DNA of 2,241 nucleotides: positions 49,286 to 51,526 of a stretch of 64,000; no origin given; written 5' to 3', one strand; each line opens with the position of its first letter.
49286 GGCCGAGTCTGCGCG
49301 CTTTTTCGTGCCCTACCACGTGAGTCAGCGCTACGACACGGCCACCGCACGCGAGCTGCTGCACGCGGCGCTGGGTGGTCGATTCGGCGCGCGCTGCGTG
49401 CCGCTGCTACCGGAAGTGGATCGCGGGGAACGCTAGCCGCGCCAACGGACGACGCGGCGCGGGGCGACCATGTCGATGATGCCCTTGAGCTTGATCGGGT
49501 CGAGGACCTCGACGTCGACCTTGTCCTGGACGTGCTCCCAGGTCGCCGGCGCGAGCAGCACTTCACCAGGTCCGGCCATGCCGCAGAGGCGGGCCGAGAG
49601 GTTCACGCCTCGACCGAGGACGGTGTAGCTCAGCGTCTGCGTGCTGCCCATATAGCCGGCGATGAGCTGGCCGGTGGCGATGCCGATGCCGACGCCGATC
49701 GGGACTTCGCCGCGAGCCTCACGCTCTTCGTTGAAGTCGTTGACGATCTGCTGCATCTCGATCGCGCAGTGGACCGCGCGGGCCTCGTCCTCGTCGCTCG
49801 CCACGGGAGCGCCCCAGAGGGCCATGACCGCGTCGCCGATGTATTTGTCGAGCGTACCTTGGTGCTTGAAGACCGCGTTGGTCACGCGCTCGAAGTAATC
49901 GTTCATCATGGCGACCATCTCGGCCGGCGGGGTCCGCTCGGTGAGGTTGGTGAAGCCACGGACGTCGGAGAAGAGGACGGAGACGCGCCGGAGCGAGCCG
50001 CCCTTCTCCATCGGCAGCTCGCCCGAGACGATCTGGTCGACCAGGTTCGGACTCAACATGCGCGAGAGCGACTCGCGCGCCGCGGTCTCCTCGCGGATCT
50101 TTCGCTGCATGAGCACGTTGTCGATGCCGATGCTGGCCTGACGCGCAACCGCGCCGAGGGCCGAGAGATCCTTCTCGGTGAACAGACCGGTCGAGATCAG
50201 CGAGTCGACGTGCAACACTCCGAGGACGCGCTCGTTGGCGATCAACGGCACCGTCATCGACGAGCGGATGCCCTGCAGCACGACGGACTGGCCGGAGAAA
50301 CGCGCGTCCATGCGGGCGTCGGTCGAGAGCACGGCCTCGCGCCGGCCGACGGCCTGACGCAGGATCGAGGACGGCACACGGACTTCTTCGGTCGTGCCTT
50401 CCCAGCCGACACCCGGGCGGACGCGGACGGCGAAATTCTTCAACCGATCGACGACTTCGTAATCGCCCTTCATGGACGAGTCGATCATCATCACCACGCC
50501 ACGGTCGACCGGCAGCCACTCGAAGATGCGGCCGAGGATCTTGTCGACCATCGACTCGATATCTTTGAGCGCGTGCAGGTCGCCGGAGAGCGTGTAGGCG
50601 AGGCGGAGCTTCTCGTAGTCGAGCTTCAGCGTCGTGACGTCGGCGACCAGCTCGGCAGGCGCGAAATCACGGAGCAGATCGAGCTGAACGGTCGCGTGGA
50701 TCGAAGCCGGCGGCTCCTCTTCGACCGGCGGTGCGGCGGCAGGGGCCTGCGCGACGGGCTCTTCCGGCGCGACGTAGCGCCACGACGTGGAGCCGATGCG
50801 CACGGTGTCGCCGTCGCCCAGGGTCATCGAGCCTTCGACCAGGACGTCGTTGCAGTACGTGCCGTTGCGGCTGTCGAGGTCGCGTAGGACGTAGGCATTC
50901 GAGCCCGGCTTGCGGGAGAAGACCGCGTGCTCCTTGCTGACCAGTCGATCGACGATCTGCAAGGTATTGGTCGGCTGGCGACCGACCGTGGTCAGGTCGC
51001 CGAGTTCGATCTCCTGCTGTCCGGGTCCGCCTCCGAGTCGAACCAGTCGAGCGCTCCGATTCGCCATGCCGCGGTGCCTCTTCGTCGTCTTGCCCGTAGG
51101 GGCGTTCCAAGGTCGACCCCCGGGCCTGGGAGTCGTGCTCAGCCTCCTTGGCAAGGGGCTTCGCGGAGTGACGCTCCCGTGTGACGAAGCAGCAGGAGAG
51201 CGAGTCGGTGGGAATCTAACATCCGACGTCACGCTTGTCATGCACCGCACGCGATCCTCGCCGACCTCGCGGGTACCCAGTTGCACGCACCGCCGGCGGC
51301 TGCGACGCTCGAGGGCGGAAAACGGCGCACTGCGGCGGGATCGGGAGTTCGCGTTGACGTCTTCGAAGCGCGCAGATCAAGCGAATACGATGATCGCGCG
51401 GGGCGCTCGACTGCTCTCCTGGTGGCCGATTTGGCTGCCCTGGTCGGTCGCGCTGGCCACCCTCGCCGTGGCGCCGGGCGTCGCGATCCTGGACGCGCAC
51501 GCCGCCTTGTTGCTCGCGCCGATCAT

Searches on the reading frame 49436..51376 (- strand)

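Call 81: search_protein_families(library=pfam, proteins=[window:49436-51376:-], max_evalue=0.001)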
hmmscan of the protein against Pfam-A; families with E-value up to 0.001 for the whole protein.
window:49436-51376:- (647 aa): 6 families
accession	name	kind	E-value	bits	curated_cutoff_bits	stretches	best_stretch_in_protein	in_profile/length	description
PF00211.25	Guanylate_cyc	-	2.4e-23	83.1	21.9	1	463-632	7-172/183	Adenylate and Guanylate cyclase catalytic domain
PF00498.31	FHA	-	3.6e-16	59.8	20.7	1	129-195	1-67/67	FHA domain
PF01590.32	GAF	-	2.1e-13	51.4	22.4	1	272-418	1-133/133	GAF domain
PF13185.12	GAF_2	-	5.1e-11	43.4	28.6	1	272-419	3-136/136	GAF domain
PF13492.12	GAF_3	-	2e-09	38.4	27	1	274-420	3-129/129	GAF domain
PF16697.10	Yop-YscD_cpl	-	1.2e-08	35.6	33.2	1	129-202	19-91/94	Inner membrane component of T3SS, cytoplasmic domain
